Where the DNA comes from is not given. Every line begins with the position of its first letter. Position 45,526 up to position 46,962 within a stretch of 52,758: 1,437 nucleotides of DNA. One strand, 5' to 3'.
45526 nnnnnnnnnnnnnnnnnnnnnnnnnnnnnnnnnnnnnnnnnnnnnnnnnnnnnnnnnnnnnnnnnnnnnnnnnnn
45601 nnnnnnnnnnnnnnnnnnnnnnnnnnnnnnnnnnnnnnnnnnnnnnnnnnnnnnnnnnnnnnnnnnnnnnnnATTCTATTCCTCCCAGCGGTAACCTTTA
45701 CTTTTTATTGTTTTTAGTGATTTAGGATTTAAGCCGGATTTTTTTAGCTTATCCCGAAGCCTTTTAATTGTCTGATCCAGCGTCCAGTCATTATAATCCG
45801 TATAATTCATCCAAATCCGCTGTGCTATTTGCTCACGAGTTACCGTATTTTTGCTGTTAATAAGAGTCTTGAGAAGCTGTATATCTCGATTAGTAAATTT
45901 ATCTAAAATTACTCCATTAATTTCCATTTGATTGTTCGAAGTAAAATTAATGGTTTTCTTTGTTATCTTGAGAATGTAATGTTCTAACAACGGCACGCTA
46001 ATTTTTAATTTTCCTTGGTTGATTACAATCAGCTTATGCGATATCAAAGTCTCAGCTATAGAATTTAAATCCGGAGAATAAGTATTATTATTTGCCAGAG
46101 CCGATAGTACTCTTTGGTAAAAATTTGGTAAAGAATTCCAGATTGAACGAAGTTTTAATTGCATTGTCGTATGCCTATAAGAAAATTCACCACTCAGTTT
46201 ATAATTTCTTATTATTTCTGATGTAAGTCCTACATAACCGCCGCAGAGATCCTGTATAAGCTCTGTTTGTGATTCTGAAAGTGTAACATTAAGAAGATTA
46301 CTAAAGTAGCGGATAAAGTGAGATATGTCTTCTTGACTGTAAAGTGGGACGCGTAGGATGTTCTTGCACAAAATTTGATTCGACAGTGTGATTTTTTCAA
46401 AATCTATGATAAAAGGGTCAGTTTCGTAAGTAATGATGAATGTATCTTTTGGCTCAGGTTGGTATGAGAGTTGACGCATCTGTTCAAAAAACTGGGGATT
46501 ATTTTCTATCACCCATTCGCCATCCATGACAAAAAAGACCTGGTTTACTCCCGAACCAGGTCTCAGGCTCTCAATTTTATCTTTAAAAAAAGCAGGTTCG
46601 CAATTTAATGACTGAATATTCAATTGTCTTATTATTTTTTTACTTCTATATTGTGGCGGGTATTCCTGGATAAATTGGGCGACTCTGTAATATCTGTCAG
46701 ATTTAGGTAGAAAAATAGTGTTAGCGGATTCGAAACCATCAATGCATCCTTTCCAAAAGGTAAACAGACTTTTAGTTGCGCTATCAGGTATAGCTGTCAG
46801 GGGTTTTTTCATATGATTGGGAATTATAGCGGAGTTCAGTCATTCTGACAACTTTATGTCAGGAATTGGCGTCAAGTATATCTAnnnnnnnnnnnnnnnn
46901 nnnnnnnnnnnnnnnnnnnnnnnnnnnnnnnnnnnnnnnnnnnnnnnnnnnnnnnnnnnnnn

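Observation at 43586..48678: Seven-gene locus of orphan proteins built around a divergent regulator/554-aa operon: best candidate for an undescribed system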

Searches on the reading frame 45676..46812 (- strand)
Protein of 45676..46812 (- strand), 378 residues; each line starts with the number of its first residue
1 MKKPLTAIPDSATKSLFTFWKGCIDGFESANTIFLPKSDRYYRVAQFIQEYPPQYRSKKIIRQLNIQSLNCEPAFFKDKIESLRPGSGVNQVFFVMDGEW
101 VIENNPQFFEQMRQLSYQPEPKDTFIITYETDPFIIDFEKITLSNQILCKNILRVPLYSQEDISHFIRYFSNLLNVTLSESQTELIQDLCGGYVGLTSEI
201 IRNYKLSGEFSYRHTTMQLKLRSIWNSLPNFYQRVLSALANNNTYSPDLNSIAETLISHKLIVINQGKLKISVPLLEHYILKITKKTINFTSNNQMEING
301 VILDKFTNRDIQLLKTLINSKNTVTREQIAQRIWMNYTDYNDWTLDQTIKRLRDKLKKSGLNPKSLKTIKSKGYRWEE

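Call 3: search_protein_families(library=pfam, proteins=[window:45676-46812:-], max_evalue=1)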
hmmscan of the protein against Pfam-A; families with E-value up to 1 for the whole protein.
window:45676-46812:- (378 aa): 4 families
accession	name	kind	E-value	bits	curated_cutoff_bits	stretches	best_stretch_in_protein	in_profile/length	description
PF00486.34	Trans_reg_C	-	5.4e-14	52.5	26.2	1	306-375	6-76/77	Transcriptional regulatory protein, C terminal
PF11913.13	DUF3431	-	0.11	12.6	25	1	297-349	133-186/219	Protein of unknown function (DUF3431)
PF08279.18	HTH_11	-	0.29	11.5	25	0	311-333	3-25/55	HTH domain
PF06207.16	DUF1002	-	0.41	10.7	26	0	152-190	162-200/220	Protein of unknown function (DUF1002)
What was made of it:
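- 45676..46812 (-): Regulator, 378 aa, first gene of the core operon. The N-domain (aa 1-288) looks like a degenerate P-loop/AAA+-STAND domain. The C-terminus is an OmpR/PhoB-type winged helix. Trans_reg_C E=5.4e-14: call 3.
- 45688..45897 (-): wHTH DNA-binding domain of the regulator (aa 306-375). The motif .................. is nearly invariant across the family. Pfam: call 3.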

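Call 4: search_protein_families(library=ncbifam, proteins=[window:45676-46812:-], max_evalue=1)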
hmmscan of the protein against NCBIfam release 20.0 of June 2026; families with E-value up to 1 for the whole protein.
window:45676-46812:- (378 aa): 33 families (the best 25 are shown)
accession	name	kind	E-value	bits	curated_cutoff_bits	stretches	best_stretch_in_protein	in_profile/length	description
TIGR02154.1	PhoB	equivalog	4.8e-08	32.6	296.2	1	305-376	154-225/226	phosphate regulon transcriptional regulator PhoB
NF007982.1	PRK10710.1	equivalog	5.8e-08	32.6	380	1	295-377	146-228/235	envelope stress response regulator BaeR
NF053854.1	RespRegPhoBBctds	equivalog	1.4e-07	31.1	270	1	282-374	134-222/225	two-component system response regulator PhoB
NF041734.1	resp_reg_RppA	equivalog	1.7e-07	30.8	250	1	277-377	132-228/229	two-component system response regulator RppA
NF008296.0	PRK11083.1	equivalog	4.1e-07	29.7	273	1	296-376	145-225/228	two-component system response regulator CreB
NF041209.1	resp_regPieR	equivalog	1.3e-06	28.2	450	1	279-378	132-229/231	two component system response regulator PieR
NF045944.1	ResRegRpaBCyano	equivalog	4.8e-06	26.1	330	1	279-376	129-227/229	response regulator transcription factor RpaB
NF033117.2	vanR_ACDEGLN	exception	6.6e-06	25.9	350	1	305-376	153-225/226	VanR-ABDEGLN family response regulator transcription factor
NF007977.0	PRK10701.1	equivalog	9.6e-06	25.2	330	1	281-375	139-232/241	two-component system response regulator RstA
NF040534.1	resp_reg_YycF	equivalog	9.8e-06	25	340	1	305-374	155-225/231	response regulator YycF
TIGR01387.1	cztR_silR_copR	subfamily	1.1e-05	25.2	279.2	1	299-374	141-216/218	heavy metal response regulator transcription factor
NF007546.0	PRK10161.1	equivalog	5.7e-05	22.8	471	1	306-376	155-225/229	phosphate response regulator transcription factor PhoB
NF000401.1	vanR-A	exception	6.4e-05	22.5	500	1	306-377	157-230/231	vancomycin resistance response regulator transcription factor VanR-A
NF008567.0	PRK11517.1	equivalog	0.00012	21.5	353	1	303-376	145-218/223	response regulator transcription factor HprR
NF040689.1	MtrAB_MtrA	equivalog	0.00016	21.1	300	1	282-375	125-217/219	MtrAB system response regulator MtrA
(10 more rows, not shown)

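Call 5: search_protein_families(library=padloc, proteins=[window:45676-46812:-], max_evalue=1)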
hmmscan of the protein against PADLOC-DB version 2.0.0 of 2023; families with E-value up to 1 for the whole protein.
window:45676-46812:- (378 aa): 0 families

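Call 6: search_protein_families(library=phrogs, proteins=[window:45676-46812:-], max_evalue=1)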
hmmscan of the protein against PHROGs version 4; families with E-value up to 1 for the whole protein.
window:45676-46812:- (378 aa): 4 families
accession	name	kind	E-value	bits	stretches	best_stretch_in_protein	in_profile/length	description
phrog_731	-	unknown function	2.9e-14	53.9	1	291-378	139-226/227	-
phrog_31800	-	transcription regulation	0.13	13.1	1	305-377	22-94/152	transcriptional regulator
phrog_5622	-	unknown function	0.19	12.9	0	181-208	47-74/114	-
phrog_1868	-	unknown function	0.23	12.7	1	311-361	3-54/56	-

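Call 21: search_solved_structures(query=window:45676-46812:-, max_evalue=1)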
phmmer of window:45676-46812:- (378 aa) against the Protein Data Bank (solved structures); distinct sequences matched with E-value up to 1: 41.
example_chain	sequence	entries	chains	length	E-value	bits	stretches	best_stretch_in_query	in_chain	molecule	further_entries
2naz_A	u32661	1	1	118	3.6e-07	32.8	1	294-376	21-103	Transcriptional regulatory protein RstA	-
4b09_A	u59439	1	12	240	9.8e-06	28.1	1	299-377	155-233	TRANSCRIPTIONAL REGULATORY PROTEIN BAER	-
5u8k_A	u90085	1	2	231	1.1e-05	28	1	298-378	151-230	Response regulator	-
5u8m_A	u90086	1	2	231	1.1e-05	27.9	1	299-378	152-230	Response regulator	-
5vfa_A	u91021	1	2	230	1.1e-05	27.9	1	299-378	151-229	Response regulator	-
2oqr_A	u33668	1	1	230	2.8e-05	26.6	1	307-377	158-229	Sensory transduction protein regX3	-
2hwv_A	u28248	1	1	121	0.00016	24.1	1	305-375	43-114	DNA-binding response regulator VicR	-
6cqg_A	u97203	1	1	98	0.00018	23.9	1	306-375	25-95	DNA-binding response regulator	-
5za3_A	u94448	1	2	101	0.00027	23.3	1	305-375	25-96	DNA-binding response regulator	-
2d1v_A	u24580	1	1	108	0.00048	22.5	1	305-374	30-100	Transcriptional regulatory protein yycF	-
6is4_A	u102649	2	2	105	0.00067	22.1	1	280-374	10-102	Response regulator ArlR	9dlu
2zxj_A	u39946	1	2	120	0.00069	22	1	305-375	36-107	Transcriptional regulatory protein walR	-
6iju_A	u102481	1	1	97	0.0012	21.2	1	295-374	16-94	DNA-binding response regulator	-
6kyx_A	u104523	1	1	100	0.0012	21.2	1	295-374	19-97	DNA-binding response regulator ArlR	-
3t72_A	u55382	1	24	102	0.003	19.9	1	319-376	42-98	Phosphate regulon transcriptional regulatory protein phoB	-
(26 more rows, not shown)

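Call 52: find_related_loci(query=A5, collection=genome_contigs, flank=8000)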
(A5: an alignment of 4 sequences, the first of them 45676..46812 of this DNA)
Query A5 (378 aa) in genome_contigs; peptide patterns used: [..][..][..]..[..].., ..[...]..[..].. (x = any residue, [..] = any of these).
74 stretches matched a pattern; 8 encode a relative of the query (tblastn E <= 1e-3); 8 distinct loci.
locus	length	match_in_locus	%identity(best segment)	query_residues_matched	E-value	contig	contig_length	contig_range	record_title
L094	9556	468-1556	29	1-374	7e-33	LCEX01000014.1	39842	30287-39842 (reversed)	MAG: Candidatus Gottesmanbacteria bacterium GW2011_GWC1_43_10 UV55_C0014, whole genome shotgun sequence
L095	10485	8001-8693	32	152-373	9e-28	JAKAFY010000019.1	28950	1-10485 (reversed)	MAG: bacterium isolate WY2.bin139 NODE_2097_length_28950_cov_1.979877, whole genome shotgun sequence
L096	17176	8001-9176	25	1-377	3e-26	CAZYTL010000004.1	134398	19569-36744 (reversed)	MAG TPA_asm: uncultured Gammaproteobacteria bacterium isolate SRP323688_co1_138 genome assembly, contig: NODE_246_length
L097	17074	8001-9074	26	1-374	2e-24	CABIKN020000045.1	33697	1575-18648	Candidatus Roizmanbacteria bacterium isolate CandRoiz1 genome assembly, contig: CANDROIZ_Contig_5, whole genome shotgun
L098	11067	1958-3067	28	4-374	4e-24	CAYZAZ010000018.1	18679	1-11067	MAG TPA_asm: uncultured Gammaproteobacteria bacterium isolate SRP050083_co7_250 genome assembly, contig: NODE_2330_lengt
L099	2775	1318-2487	24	7-376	6e-24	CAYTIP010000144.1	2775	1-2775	MAG TPA_asm: uncultured Gammaproteobacteria bacterium isolate SRP220891_co1_172 genome assembly, contig: NODE_76238_leng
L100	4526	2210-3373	26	28-376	4e-23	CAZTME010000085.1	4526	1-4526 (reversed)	MAG TPA_asm: uncultured Pseudomonadales bacterium isolate SRP093185_co1_155 genome assembly, contig: NODE_14422_length_4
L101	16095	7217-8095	25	80-378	6e-9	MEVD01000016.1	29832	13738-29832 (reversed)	MAG: candidate division WWE3 bacterium RIFCSPHIGHO2_02_FULL_38_14 rifcsphigho2_02_scaffold_4290, whole genome shotgun se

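Call 53: find_related_loci(query=A5, collection=metagenome_contigs, flank=8000)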
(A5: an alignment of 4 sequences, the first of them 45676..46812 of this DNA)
Query A5 (378 aa) in metagenome_contigs; peptide patterns used: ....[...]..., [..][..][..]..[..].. (x = any residue, [..] = any of these).
88 stretches matched a pattern; 2 encode a relative of the query (tblastn E <= 1e-3); 2 distinct loci.
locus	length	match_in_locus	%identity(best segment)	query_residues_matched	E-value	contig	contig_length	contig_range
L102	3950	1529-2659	57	1-377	3e-152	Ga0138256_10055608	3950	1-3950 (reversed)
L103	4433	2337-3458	34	6-377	3e-64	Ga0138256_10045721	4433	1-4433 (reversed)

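Call 55: search_protein_families(library=pfam, proteins=[L094:1558-2841:+, L095:8711-10336:+, L096:9221-11314:+, L097:9101-10627:+, L098:3084-4361:+, L101:8095-9471:+], max_evalue=0.1)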
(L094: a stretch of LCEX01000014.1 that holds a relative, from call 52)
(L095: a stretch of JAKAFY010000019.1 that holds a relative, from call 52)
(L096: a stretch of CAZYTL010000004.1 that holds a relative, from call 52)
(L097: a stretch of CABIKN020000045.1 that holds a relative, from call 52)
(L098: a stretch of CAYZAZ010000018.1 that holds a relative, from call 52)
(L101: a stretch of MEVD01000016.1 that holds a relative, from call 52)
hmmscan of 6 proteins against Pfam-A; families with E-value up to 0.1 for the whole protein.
L094:1558-2841:+ (427 aa): 0 families

L095:8711-10336:+ (541 aa): 0 families

L096:9221-11314:+ (697 aa): 0 families

L097:9101-10627:+ (508 aa): 1 family
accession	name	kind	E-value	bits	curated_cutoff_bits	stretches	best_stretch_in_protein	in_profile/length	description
PF23916.1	TIM-barrel_EndoS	-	0.014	15.6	27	1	239-315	131-203/238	Endo-beta-N-acetylglucosaminidase EndoS TIM-barrel domain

L098:3084-4361:+ (425 aa): 0 families

L101:8095-9471:+ (458 aa): 1 family
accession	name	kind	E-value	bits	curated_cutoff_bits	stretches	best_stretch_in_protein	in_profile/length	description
PF05155.20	G2P_X_C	-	0.074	14.1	25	0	181-225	38-81/88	Replication-associated protein G2P C-terminal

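Call 58: search_protein_families(library=pfam, alignment_id=A6, max_evalue=0.5)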
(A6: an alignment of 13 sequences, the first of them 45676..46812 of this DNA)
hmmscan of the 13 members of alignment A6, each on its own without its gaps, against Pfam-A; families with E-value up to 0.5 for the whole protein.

A. member 1, window:45676-46812:- (378 aa): 4 families
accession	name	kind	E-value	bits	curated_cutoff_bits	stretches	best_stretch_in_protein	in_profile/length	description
PF00486.34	Trans_reg_C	-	5.4e-14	52.5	26.2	1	306-375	6-76/77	Transcriptional regulatory protein, C terminal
PF11913.13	DUF3431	-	0.11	12.6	25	1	297-349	133-186/219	Protein of unknown function (DUF3431)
PF08279.18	HTH_11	-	0.29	11.5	25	0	311-333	3-25/55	HTH domain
PF06207.16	DUF1002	-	0.41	10.7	26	0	152-190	162-200/220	Protein of unknown function (DUF1002)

B. families by the number of members that match (of 13 scanned): 15 families
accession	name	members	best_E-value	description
PF00486.34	Trans_reg_C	12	4.1e-16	Transcriptional regulatory protein, C terminal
PF08279.18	HTH_11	2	0.19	HTH domain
PF21960.2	RCF1-5-like_lid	1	0.011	RCF1/5-like, AAA+ ATPase lid domain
PF24538.1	DUF7599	1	0.015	Domain of unknown function (DUF7599)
PF04577.19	Glyco_transf_61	1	0.061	Glycosyltransferase 61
PF23512.1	Microp_apicomplexa_8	1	0.068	Apicomplexa microprotein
PF19995.5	iSTAND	1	0.077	inactive STAND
PF07033.16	Orthopox_B11R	1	0.081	Orthopoxvirus B11R protein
PF11913.13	DUF3431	1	0.11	Protein of unknown function (DUF3431)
PF05099.18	TerB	1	0.11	Tellurite resistance protein TerB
PF14682.11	SPOB_ab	1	0.11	Sporulation initiation phospho-transferase B, C-terminal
PF03193.22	RsgA_GTPase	1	0.11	RsgA GTPase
PF19551.4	DUF6074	1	0.15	Family of unknown function (DUF6074)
PF24844.1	PolC_DP2_central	1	0.21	DNA polymerase II large subunit DP2, central domain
PF06207.16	DUF1002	1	0.41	Protein of unknown function (DUF1002)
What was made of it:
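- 45949..46812 (-): Regulator N-domain. The motif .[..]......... sits where a Walker A would be. It is followed by a Walker-B-like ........, a sensor-1-like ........, a lid-like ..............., and CGGYVGL. Weak Pfam hits to an AAA+ lid (0.011) and iSTAND (0.077): call 58.
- On OmpR/PhoB-type wHTH transcription factors: 12 of 13 family members match (call 58).
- On iSTAND (PF19995) conflict-system sensors: One of 13 members matches, at E=0.077 (call 58).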

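Call 59: search_solved_structures(query=A6, max_evalue=10, show_alignments=0)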
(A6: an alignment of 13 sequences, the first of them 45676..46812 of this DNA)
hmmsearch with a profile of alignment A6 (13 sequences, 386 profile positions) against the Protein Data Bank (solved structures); distinct sequences matched with E-value up to 10: 61 (the best 60 are shown).
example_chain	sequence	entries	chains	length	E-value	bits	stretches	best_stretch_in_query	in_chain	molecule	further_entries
2naz_A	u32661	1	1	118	9.7e-10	41.2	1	293-384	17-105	Transcriptional regulatory protein RstA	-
5za3_A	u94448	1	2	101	1.7e-08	37.1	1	310-383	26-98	DNA-binding response regulator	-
1kgs_A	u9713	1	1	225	2e-08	36.9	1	310-382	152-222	DNA BINDING RESPONSE REGULATOR D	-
2d1v_A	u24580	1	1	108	2.5e-08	36.6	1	310-384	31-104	Transcriptional regulatory protein yycF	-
8b4c_D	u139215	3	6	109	2.7e-08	36.5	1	312-382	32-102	Cholera toxin transcriptional activator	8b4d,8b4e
8b4b_W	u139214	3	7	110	2.8e-08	36.4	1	312-382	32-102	Cholera toxin transcriptional activator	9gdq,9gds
4b09_A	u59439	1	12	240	3.3e-08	36.2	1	310-384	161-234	TRANSCRIPTIONAL REGULATORY PROTEIN BAER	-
6iju_A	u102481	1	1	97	3.3e-08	36.2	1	293-381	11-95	DNA-binding response regulator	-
6kyx_A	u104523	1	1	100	3.8e-08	36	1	292-381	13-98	DNA-binding response regulator ArlR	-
6is4_A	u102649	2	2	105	4.3e-08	35.8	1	293-381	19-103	Response regulator ArlR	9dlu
6cqg_A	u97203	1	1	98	5.5e-08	35.4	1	310-383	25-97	DNA-binding response regulator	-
7nmb_A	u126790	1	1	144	5.5e-08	35.4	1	312-382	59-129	Cholera toxin transcriptional activator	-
2zxj_A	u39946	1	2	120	8.3e-08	34.9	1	309-384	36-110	Transcriptional regulatory protein walR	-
2hwv_A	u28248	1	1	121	8.7e-08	34.8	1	310-384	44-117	DNA-binding response regulator VicR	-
3t72_A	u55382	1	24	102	1.5e-07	34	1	314-384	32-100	Phosphate regulon transcriptional regulatory protein phoB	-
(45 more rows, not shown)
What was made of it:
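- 45688..45897 (-): PDB hits RstA, BaeR, PhoB and others: calls 21, 59.
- On OmpR/PhoB-type wHTH transcription factors: PDB matches to RstA, BaeR and PhoB (calls 21, 59).
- wHTH: calls 3, 21, 59.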

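Call 60: search_protein_families(library=pfam, proteins=[L101:6917-8098:+], max_evalue=10)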
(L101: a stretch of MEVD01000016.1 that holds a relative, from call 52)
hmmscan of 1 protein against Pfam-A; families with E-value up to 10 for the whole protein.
L101:6917-8098:+ (393 aa): 6 families
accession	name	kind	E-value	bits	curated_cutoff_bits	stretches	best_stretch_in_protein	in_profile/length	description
PF00486.34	Trans_reg_C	-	4.8e-13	49.4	26.2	1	317-390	4-76/77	Transcriptional regulatory protein, C terminal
PF07033.16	Orthopox_B11R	-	0.081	13.2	25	1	242-266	6-30/71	Orthopoxvirus B11R protein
PF14682.11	SPOB_ab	-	0.11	12.9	27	1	305-364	50-104/112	Sporulation initiation phospho-transferase B, C-terminal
PF03193.22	RsgA_GTPase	-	0.11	12.7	30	1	19-57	99-137/174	RsgA GTPase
PF08279.18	HTH_11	-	0.19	12.1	25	1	367-389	31-54/55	HTH domain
PF00005.33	ABC_tran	-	4.2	8.4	25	0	25-50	10-35/137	ABC transporter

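Call 71: predict_structure(alignment_id=A7)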
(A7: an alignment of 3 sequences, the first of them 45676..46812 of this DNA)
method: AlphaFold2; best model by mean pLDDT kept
length: 378 residues; sequences in the alignment: 3
mean_pLDDT: 48.5   pTM: 0.30
mean pLDDT of the five models: 48.5, 47.3, 45.4, 43.8, 41.3
residues with pLDDT >= 90: 0; 70-90: 61; 50-70: 107; < 50: 210
segments of 3 or more residues with pLDDT < 50: 1-67, 85-95, 117-162, 212-286, 299-301
pLDDT, mean of each block of 10 residues (from residue 1): 25 31 28 26 34 37 48 62 50 48 56 49 43 26 26 35 53 65 61 51 60 43 38 37 35 31 29 32 45 60 67 76 79 63 79 73 73 76
secondary structure, 60 per line:
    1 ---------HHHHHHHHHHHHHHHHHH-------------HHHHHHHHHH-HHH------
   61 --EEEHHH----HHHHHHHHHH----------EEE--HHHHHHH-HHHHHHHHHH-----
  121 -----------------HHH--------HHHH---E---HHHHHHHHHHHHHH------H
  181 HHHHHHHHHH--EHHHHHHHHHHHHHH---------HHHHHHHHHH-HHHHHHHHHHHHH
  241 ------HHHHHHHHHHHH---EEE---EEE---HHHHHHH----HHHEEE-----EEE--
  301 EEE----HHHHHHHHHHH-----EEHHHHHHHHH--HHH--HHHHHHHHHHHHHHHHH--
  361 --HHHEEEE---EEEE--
elements in order: H10-27 H41-50 E63-65 H73-82 E93-95 H98-104 H106-115 H149-152 H160-173 H180-190 H194-207 H217-226 H228-240 H247-258 E262-264 E268-270 H274-280 E288-290 E296-298 E301-303 H308-318 H326-334 H342-358 E366-369 E373-376
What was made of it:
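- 45688..45897 (-): AF2 pLDDT 60-79 for this part only: call 71.
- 45949..46812 (-): The fold was not resolved by AF2: call 71.
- On P-loop AAA+/STAND NTPases: The AF2 model of the N-domain has pLDDT 25-60 (call 71).
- AF2 did not resolve it (pLDDT 25-60, call 71).
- Tried and rejected: Regulator with the 3 allowed sequences: mean pLDDT 48.5, and only the wHTH is credible (call 71).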

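Call 79: search_solved_structures(query=A9, max_evalue=10, show_alignments=3)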
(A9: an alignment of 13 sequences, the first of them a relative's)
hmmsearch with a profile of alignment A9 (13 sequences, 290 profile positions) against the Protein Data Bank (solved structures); distinct sequences matched with E-value up to 10: 3.
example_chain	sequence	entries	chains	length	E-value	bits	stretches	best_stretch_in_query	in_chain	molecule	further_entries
4gqm_A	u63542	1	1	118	0.28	13.4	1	89-120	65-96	CT009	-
1iqp_A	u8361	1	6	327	0.71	12.1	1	90-188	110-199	RFCS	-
4wj3_M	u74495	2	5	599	2.5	10.3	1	34-84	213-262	Aspartate--tRNA(Asp/Asn) ligase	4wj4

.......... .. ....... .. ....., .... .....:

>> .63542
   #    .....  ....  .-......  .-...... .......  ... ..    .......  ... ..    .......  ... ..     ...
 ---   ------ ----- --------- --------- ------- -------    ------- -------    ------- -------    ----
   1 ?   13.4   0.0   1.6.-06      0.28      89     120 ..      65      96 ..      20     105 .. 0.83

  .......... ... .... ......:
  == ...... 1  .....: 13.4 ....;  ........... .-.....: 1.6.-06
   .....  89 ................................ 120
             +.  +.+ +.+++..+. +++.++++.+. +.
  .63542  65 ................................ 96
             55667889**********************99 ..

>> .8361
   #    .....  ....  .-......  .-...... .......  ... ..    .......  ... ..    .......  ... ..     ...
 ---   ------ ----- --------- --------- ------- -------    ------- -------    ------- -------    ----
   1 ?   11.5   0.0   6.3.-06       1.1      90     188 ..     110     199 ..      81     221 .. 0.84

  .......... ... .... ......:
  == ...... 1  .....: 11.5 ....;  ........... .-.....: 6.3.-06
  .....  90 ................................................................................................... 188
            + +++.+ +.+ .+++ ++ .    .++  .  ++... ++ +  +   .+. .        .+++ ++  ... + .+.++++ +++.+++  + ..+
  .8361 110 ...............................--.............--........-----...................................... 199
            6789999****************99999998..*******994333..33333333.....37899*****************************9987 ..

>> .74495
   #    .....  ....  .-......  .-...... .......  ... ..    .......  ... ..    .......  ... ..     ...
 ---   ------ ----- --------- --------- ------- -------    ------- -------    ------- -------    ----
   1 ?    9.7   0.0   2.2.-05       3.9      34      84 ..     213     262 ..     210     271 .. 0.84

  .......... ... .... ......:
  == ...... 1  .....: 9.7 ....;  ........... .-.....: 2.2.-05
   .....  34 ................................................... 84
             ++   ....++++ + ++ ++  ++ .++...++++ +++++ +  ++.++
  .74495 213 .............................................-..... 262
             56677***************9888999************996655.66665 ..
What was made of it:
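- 45949..46812 (-): Colinear but non-significant match to RFC small subunit (E=0.7): call 79.
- On P-loop AAA+/STAND NTPases: The best matches are sub-threshold: RFC small subunit E=0.7 (call 79) and AAA+ lid E=0.011 (call 58).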

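Call 80: search_solved_structures(query=L101:6917-7834:+, max_evalue=10, show_alignments=2)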
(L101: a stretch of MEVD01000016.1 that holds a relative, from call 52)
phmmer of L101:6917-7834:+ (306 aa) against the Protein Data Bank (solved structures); distinct sequences matched with E-value up to 10: 2.
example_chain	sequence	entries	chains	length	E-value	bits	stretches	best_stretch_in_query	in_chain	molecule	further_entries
8zpx_B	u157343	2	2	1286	2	11.2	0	22-48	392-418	ABC transporter B family member 1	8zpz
8zq4_B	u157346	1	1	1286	2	11.2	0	22-48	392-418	ABC transporter B family member 1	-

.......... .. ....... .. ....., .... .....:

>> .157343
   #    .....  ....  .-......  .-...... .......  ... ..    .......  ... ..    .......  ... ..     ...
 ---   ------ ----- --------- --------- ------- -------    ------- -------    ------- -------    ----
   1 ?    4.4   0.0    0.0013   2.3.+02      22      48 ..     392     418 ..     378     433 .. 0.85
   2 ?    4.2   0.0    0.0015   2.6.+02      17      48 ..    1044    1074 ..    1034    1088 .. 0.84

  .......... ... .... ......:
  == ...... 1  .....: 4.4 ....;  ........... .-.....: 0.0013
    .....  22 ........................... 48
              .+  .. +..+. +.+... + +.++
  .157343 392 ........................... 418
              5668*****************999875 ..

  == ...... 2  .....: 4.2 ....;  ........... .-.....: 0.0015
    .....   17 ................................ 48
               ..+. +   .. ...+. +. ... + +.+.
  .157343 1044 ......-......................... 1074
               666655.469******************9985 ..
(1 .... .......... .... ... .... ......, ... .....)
